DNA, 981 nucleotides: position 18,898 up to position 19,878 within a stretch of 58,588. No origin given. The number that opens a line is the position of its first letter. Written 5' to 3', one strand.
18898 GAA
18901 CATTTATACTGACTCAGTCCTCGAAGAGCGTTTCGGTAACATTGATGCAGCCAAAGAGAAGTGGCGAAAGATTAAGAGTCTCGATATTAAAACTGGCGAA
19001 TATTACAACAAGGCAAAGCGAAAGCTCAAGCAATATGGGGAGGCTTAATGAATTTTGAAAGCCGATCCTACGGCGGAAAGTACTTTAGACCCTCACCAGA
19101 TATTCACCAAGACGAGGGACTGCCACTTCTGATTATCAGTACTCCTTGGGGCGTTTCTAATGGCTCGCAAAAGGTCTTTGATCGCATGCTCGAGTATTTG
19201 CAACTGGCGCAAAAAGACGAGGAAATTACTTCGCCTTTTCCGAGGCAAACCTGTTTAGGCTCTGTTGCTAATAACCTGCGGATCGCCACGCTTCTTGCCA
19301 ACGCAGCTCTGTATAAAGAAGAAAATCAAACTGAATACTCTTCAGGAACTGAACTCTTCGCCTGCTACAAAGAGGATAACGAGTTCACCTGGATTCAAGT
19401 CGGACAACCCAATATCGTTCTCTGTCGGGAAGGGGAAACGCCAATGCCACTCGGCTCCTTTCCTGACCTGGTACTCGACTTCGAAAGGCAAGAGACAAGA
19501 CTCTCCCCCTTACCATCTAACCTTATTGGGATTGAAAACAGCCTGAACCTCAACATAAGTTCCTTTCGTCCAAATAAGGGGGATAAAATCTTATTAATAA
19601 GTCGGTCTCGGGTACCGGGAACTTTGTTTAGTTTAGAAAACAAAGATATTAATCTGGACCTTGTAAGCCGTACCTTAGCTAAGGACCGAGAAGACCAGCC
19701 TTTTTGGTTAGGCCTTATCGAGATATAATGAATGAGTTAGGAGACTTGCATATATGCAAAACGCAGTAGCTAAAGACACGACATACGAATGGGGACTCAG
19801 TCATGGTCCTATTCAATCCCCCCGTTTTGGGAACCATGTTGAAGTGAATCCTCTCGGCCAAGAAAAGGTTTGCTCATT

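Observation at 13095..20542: Seven translationally coupled genes: orphan TadC-like platform, DUF192, three FHA membrane proteins, a PP2C-like pseudoenzyme and a radical SAM enzyme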

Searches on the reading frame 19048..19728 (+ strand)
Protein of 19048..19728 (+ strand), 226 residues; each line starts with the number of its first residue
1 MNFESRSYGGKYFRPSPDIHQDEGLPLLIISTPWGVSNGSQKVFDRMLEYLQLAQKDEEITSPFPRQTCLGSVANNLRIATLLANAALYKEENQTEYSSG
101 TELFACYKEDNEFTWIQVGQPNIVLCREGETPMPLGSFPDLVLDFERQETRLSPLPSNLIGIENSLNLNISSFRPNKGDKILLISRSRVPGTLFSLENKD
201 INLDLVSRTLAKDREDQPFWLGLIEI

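Call 3: search_protein_families(library=pfam, proteins=[window:19048-19728:+], max_evalue=0.1)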
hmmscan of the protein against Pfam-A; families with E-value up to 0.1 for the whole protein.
window:19048-19728:+ (226 aa): 0 families

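Call 4: search_protein_families(library=ncbifam, proteins=[window:19048-19728:+], max_evalue=0.1)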
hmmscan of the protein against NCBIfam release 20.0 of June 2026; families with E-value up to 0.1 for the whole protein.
window:19048-19728:+ (226 aa): 1 family
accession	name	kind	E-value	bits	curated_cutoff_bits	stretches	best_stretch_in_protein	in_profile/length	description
NF033484.1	Stp1_PP2C_phos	equivalog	0.035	13.6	230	0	70-129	59-120/232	Stp1/IreP family PP2C-type Ser/Thr phosphatase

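Call 8: find_encoding_contigs(protein=window:19048-19728:+, flank=10000, max_places=6)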
Protein window:19048-19728:+ (226 aa): no gene with exactly this product is on record in the collection.

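Call 9: find_homologous_proteins(query=window:19048-19728:+, max_evalue=0.001)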
Query window:19048-19728:+ (226 aa): 14 proteins with E <= 0.001 among 168 candidates.
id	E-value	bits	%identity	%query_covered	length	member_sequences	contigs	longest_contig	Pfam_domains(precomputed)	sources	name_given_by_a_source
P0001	6.0e-145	499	98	100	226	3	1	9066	-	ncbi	-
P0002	2.2e-105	369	69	100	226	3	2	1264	-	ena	-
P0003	4.6e-69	251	51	99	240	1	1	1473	-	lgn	-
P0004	2.3e-66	242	50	100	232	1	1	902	-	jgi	jgi:hypothetical protein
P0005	4.6e-65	238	48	100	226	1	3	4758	-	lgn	-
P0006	2.0e-64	236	49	100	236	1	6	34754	-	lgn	-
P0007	6.1e-63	231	47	99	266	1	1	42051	-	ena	-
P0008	1.2e-58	217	44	100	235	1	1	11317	-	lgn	-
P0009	1.2e-58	217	46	100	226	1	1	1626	-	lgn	-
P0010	1.7e-58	216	46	100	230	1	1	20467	-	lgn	-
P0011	5.9e-47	178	41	99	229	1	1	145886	-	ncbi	-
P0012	1.7e-44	170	40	99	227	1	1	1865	-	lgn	-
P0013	1.2e-41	161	38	100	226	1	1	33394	-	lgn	-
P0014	4.3e-35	140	37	100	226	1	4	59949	-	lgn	-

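Call 10: find_encoding_contigs(protein=P0011, flank=10000, max_places=2)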
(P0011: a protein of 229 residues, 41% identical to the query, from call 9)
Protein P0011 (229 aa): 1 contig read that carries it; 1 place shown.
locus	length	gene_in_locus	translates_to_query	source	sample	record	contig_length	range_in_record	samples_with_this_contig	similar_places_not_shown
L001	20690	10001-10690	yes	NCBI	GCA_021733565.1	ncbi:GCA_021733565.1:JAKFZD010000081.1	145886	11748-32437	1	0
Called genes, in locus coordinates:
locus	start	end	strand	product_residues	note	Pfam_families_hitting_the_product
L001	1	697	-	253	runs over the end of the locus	-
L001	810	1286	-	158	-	PF05103:DivIVA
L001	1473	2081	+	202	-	-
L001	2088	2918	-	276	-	PF01408:GFO_IDH_MocA (weak), PF01488:Shikimate_DH, PF02558:ApbA (faint), PF03446:NAD_binding_2, PF03807:F420_oxidored, PF14748:P5CR_dimer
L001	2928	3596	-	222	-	PF01168:Ala_racemase_N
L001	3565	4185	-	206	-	PF02545:Maf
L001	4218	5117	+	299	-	PF00482:T2SSF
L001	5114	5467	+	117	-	PF02643:DUF192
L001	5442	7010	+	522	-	PF16697:Yop-YscD_cpl, PF00498:FHA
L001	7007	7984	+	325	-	PF16697:Yop-YscD_cpl, PF00498:FHA, PF00515:TPR_1 (faint)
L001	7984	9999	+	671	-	PF16697:Yop-YscD_cpl (weak), PF00498:FHA, PF16697:Yop-YscD_cpl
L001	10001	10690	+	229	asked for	-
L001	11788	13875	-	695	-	PF10136:SpecificRecomb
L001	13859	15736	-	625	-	PF00884:Sulfatase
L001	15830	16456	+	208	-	PF01618:MotA_ExbB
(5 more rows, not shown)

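Call 11: find_encoding_contigs(protein=P0014, flank=10000, max_places=2)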
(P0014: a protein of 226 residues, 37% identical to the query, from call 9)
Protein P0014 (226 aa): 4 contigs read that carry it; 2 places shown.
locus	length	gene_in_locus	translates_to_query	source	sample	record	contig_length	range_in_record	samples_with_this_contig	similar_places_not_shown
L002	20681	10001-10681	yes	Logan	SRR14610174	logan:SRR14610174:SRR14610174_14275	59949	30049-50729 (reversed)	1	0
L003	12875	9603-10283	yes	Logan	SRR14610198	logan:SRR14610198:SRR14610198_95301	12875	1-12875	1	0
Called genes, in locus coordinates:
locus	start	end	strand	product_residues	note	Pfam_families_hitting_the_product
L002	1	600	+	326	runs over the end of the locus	-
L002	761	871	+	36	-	-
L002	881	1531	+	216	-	PF13505:OMP_b-brl (weak)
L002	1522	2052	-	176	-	PF05103:DivIVA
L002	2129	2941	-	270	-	PF02423:OCD_Mu_crystall (weak), PF03807:F420_oxidored, PF14748:P5CR_dimer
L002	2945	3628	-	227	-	PF01168:Ala_racemase_N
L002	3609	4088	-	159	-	PF02545:Maf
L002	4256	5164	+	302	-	PF00482:T2SSF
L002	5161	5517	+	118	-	PF02643:DUF192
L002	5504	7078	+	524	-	PF16697:Yop-YscD_cpl, PF00498:FHA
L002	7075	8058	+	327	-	PF16697:Yop-YscD_cpl, PF00498:FHA, PF07719:TPR_2 (faint)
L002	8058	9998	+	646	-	PF16697:Yop-YscD_cpl, PF00498:FHA, PF16697:Yop-YscD_cpl, PF00498:FHA, PF00515:TPR_1 (faint), PF07719:TPR_2 (faint), PF13181:TPR_8 (faint)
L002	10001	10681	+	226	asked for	-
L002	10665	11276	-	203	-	-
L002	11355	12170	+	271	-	PF04055:Radical_SAM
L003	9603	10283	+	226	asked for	-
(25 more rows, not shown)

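Call 12: find_encoding_contigs(protein=P0001, flank=10000, max_places=2)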
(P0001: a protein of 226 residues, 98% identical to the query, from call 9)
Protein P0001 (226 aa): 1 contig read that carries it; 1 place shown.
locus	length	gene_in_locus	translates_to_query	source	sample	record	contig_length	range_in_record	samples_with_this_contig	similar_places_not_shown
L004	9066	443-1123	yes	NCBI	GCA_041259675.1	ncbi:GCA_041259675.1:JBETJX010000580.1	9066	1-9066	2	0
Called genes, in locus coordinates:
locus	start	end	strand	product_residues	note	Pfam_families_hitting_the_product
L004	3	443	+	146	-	?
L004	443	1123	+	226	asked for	-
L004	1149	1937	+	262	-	PF04055:Radical_SAM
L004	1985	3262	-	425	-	-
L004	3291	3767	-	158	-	PF00884:Sulfatase, PF01663:Phosphodiest (weak)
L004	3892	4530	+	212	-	PF01618:MotA_ExbB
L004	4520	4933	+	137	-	PF02472:ExbD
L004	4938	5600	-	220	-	PF21948:LplA-B_cat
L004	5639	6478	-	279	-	PF00089:Trypsin, PF13365:Trypsin_2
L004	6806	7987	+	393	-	-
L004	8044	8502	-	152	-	-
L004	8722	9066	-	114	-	?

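Call 18: find_related_loci(query=A2, collection=genome_contigs, flank=10000)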
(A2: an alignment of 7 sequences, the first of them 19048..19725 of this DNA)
Query A2 (226 aa) in genome_contigs; peptide patterns used: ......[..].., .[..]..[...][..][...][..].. (x = any residue, [..] = any of these).
90 stretches matched a pattern; 43 encode a relative of the query (tblastn E <= 1e-3); 43 distinct loci.
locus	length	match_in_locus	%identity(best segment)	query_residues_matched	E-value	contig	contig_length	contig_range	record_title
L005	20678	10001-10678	99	1-226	3e-150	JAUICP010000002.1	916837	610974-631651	MAG: Bdellovibrionia bacterium isolate 7_bin.39 NODE_10_length_916837_cov_5.488884, whole genome shotgun sequence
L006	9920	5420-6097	69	1-226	3e-112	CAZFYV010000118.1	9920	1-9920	MAG TPA_asm: uncultured Pseudobdellovibrionaceae bacterium isolate SRP135972_co2_295 genome assembly, contig: NODE_8484_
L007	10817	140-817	53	1-226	2e-78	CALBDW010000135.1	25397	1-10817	MAG TPA_asm: uncultured Bdellovibrionales bacterium isolate SRR5251193_bin.21_CONCOCT_v1.1_MAG genome assembly, contig:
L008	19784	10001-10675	53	1-226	2e-74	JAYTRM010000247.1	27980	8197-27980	MAG: Bdellovibrionales bacterium isolate GFS_4791 GFS_4791_246, whole genome shotgun sequence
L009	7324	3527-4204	50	1-226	5e-74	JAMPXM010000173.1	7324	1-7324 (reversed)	MAG: Pseudobdellovibrionaceae bacterium isolate R2F_R2FSRR_metabat.31 R2F_C6074, whole genome shotgun sequence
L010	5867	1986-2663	48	1-226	7e-73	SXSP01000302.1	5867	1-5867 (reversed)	MAG: Bdellovibrionales bacterium isolate F1-140-MAGs087 F1-140__c336495, whole genome shotgun sequence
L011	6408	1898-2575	49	1-226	1e-71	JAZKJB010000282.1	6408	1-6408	MAG: Bdellovibrionota bacterium isolate ADI_DC_SW_02_SPN_11032020-bin079_1 DCSW02SPN_B079_1_000000000282, whole genome s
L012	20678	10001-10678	47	1-226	5e-69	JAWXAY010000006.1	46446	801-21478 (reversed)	MAG: Pseudomonadota bacterium isolate MP5IB2.201 k99_201437, whole genome shotgun sequence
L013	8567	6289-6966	45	1-226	5e-68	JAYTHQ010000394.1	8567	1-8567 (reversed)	MAG: Bdellovibrionales bacterium isolate GFS_2542 GFS_2542_393, whole genome shotgun sequence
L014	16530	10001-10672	48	1-224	7e-68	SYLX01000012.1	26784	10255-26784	MAG: Bdellovibrionales bacterium isolate F1-80-MAGs081 F1-80__c31708, whole genome shotgun sequence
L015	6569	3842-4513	43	2-226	1e-64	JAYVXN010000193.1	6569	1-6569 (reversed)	MAG: Bdellovibrionales bacterium isolate GL85_DN_concoct_86 GL85_DN_concoct_86_192, whole genome shotgun sequence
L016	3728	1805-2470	46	3-226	1e-64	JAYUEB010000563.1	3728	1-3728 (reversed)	MAG: Bdellovibrionales bacterium isolate GFS_7426 GFS_7426_562, whole genome shotgun sequence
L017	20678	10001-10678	44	1-226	4e-64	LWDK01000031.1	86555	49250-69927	MAG: Proteobacteria bacterium SG_bin7 3622, whole genome shotgun sequence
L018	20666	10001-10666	46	2-225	4e-64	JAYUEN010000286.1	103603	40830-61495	MAG: Bdellovibrionales bacterium isolate GFS_7509 GFS_7509_285, whole genome shotgun sequence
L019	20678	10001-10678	44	1-226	4e-63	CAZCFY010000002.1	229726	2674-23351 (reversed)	MAG TPA_asm: uncultured Bdellovibrionales bacterium isolate SRP287453_co1_314 genome assembly, contig: NODE_29_length_22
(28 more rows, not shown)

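Call 32: predict_structure(alignment_id=A1)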
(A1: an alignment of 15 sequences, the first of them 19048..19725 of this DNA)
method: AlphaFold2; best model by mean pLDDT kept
length: 226 residues; sequences in the alignment: 15
mean_pLDDT: 88.9   pTM: 0.88
mean pLDDT of the five models: 88.9, 88.5, 88.3, 85.6, 85.3
residues with pLDDT >= 90: 136; 70-90: 76; 50-70: 14; < 50: 0
segments of 3 or more residues with pLDDT < 50: none
pLDDT, mean of each block of 10 residues (from residue 1): 92 91 90 90 95 89 91 94 95 88 94 94 91 81 63 81 88 93 89 81 93 90 95
secondary structure, 60 per line:
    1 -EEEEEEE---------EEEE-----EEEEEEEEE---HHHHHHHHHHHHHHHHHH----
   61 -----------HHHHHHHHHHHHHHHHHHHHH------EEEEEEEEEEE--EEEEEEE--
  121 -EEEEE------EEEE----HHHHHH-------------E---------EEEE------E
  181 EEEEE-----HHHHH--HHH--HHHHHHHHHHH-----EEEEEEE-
elements in order: E2-8 E18-21 E27-35 H39-56 H72-92 E99-109 E112-118 E122-126 E133-136 H141-146 E170-173 E180-185 H191-195 H203-213 E219-225

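Call 36: search_protein_representatives(alignment_id=A1)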
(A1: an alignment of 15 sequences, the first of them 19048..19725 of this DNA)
Query: 15 sequences, 226 profile positions. Proteins with E-value up to 0.001 (for the whole library): 484; up to 1e-10: 302; up to 1e-30: 196. The best 150 are listed.
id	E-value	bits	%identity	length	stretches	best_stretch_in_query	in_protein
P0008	9.9e-91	319.4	-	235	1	1-225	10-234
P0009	1.0e-90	319.4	-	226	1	2-226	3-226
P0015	9.2e-90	316.2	-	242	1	2-226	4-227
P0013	1.4e-86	305.8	-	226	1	1-226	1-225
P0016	3.1e-81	288.3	-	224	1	1-226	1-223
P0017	1.4e-78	279.7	-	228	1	2-226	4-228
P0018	1.8e-78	279.3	-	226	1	3-226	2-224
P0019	7.0e-78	277.3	-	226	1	1-225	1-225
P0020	2.2e-77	275.7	-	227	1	1-223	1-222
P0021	9.4e-76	270.4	-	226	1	1-226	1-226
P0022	1.8e-75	269.5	-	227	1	2-225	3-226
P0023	7.6e-74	264.2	-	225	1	1-225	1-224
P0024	1.3e-73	263.3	-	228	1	1-226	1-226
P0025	7.1e-73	261.0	-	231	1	1-226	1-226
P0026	1.6e-72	259.8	-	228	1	1-225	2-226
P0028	4.7e-72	258.3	-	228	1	1-224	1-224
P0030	9.8e-71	254.0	-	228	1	1-226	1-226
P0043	1.4e-67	243.6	-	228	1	1-226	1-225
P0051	1.9e-64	233.4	-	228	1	1-226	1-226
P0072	2.2e-57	210.3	-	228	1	2-226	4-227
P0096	3.1e-53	196.7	-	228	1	2-225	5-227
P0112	1.5e-48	181.4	-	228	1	2-225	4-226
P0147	7.9e-42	159.4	-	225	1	2-225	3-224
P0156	4.7e-39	150.4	-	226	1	1-226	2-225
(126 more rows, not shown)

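Call 40: fold_search(model_id=the predicted structure, library=pdb)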
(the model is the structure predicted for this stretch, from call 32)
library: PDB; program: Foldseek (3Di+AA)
matches with E <= 10: 588; with E <= 0.001: 149
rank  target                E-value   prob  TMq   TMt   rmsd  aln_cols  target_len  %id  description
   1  2j86_A                1.3e-13  1.00  0.66  0.64   5.8       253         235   18  Structural analysis of the PP2C Family Phosphatase tPphA of Thermosynechococcus elongatus (released 2007-11-06)
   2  2xzv                  7.6e-13  1.00  0.71  0.68   4.6       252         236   16  The cyanobacterial PP2C-like phosphatase tPphA requires three metals in the catalytic center for efficient catalysis (released 2011-02-09)
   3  2y09                  1.1e-12  1.00  0.70  0.68   5.3       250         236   16  The cyanobacterial PP2C-like phosphatase tPphA requires three metals in the catalytic center for efficient catalysis (released 2011-02-09)
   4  2j86_B                1.2e-12  1.00  0.67  0.65   5.5       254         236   16  Structural analysis of the PP2C Family Phosphatase tPphA of Thermosynechococcus elongatus (released 2007-11-06)
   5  5iti                  1.8e-12  1.00  0.69  0.66   4.9       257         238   17  A cynobacterial PP2C (tPphA) structure (released 2016-05-04)
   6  2j82                  3.3e-12  1.00  0.67  0.68   5.0       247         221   16  Structural analysis of the PP2C Family Phosphatase tPphA from Thermosynechococcus elongatus (released 2007-11-06)
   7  5d2u                  3.7e-12  1.00  0.69  0.66   5.1       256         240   16  Crystal structure of tPphA Variant - H39A (released 2016-05-04)
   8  2cm1                  1.0e-11  1.00  0.57  0.56   7.4       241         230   15  Crystal structure of the catalytic domain of serine threonine protein phosphatase PstP in complex with 2 Manganese ions. (released 2007-06-12)
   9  1txo_A                3.9e-11  1.00  0.67  0.64   5.9       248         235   16  Crystal structure of the Mycobacterium tuberculosis serine/threonine phosphatase PstP/Ppp at 1.95 A. (released 2004-11-23)
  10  1txo_B                3.9e-11  1.00  0.62  0.59   6.4       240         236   15  Crystal structure of the Mycobacterium tuberculosis serine/threonine phosphatase PstP/Ppp at 1.95 A. (released 2004-11-23)
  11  6jkv_A                1.3e-10  1.00  0.64  0.63   6.2       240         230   14  PppA, a key regulatory component of T6SS in Pseudomonas aeruginosa (released 2019-06-26)
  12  2pk0_A                1.3e-10  1.00  0.58  0.54   6.9       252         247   17  Structure of the S. agalactiae serine/threonine phosphatase at 2.65 resolution (released 2007-06-12)
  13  2jfr                  1.8e-10  1.00  0.67  0.65   5.6       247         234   14  Crystal structure of the PPM Ser-Thr phosphatase MsPP from Mycobacterium smegmatis in complex with phosphate at 0.83 A r (released 2007-07-24)
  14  2jfs                  2.6e-10  1.00  0.68  0.66   5.6       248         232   13  Crystal structure of the PPM Ser-Thr phosphatase MsPP from Mycobacterium smegmatis in complex with cacodylate (released 2007-07-24)
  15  6jkv_B                5.9e-10  1.00  0.67  0.66   5.5       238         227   13  PppA, a key regulatory component of T6SS in Pseudomonas aeruginosa (released 2019-06-26)
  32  3f79_B                5.8e-08  1.00  0.53  0.53   6.6       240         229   13  Structure of pseudo-centered cell crystal form of the C-terminal phosphatase domain of P. aeruginosa RssB (released 2009-11-24)
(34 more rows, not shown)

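Call 42: list_cluster_members(proteins=[P0017, P0024, P0026, P0028, P0030, P0043, P0051, P0072, P0096, P0112])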
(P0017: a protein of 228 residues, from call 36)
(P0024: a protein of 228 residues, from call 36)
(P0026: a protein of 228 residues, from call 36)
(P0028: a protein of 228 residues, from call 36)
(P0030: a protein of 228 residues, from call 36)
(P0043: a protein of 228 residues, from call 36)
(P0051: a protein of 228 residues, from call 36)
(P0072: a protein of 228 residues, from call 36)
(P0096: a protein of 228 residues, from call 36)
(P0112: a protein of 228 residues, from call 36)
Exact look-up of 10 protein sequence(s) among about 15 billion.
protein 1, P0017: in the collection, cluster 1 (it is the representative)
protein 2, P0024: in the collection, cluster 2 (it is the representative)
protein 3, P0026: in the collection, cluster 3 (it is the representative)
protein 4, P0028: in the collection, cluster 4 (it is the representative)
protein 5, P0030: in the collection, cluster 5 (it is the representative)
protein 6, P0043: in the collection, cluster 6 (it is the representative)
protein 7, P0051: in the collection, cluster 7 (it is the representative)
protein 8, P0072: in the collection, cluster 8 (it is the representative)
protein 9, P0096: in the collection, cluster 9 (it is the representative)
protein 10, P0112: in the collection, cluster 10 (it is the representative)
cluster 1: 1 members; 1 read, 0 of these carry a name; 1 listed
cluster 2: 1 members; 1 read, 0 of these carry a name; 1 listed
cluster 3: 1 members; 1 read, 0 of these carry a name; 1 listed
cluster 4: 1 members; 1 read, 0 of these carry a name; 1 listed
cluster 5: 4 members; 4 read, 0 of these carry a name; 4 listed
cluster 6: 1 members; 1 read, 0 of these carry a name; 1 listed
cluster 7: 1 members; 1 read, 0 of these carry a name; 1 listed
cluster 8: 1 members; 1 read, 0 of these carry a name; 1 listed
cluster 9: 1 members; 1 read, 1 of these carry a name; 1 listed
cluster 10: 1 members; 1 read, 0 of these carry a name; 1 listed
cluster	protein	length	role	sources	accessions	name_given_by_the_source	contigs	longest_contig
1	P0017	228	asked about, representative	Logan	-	-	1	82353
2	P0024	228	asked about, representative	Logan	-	-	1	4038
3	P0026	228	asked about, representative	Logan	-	-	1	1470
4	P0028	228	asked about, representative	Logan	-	-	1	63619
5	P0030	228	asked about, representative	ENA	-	-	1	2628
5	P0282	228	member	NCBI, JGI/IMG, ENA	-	-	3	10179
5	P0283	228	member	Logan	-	-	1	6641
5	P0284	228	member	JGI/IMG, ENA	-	-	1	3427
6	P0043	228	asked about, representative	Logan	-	-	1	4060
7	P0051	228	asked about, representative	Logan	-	-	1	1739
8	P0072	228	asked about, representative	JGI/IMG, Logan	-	-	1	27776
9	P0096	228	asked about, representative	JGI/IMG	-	hypothetical protein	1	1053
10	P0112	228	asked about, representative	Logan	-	-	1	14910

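Call 43: search_solved_structures(query=A1, max_evalue=10, show_alignments=3)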
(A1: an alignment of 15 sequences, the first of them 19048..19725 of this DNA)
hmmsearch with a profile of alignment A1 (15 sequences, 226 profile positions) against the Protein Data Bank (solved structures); distinct sequences matched with E-value up to 10: 6.
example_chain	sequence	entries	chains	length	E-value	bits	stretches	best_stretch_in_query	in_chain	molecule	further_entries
5d2u_A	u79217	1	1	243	0.0011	21.6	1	35-187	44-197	Protein serin-threonin phosphatase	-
2xzv_A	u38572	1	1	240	0.0013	21.3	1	37-187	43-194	PROTEIN SERIN-THREONIN PHOSPHATASE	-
2j82_A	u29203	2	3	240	0.0014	21.2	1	37-187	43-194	PROTEIN SERINE-THREONINE PHOSPHATASE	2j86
2y09_A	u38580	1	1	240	0.0014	21.2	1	37-187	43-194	PROTEIN SERIN-THREONIN PHOSPHATASE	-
5iti_A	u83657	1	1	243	0.0015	21.1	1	37-187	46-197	Protein serin-threonin phosphatase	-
2pk0_A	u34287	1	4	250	1.2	11.6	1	69-148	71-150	Serine/threonine protein phosphatase Stp1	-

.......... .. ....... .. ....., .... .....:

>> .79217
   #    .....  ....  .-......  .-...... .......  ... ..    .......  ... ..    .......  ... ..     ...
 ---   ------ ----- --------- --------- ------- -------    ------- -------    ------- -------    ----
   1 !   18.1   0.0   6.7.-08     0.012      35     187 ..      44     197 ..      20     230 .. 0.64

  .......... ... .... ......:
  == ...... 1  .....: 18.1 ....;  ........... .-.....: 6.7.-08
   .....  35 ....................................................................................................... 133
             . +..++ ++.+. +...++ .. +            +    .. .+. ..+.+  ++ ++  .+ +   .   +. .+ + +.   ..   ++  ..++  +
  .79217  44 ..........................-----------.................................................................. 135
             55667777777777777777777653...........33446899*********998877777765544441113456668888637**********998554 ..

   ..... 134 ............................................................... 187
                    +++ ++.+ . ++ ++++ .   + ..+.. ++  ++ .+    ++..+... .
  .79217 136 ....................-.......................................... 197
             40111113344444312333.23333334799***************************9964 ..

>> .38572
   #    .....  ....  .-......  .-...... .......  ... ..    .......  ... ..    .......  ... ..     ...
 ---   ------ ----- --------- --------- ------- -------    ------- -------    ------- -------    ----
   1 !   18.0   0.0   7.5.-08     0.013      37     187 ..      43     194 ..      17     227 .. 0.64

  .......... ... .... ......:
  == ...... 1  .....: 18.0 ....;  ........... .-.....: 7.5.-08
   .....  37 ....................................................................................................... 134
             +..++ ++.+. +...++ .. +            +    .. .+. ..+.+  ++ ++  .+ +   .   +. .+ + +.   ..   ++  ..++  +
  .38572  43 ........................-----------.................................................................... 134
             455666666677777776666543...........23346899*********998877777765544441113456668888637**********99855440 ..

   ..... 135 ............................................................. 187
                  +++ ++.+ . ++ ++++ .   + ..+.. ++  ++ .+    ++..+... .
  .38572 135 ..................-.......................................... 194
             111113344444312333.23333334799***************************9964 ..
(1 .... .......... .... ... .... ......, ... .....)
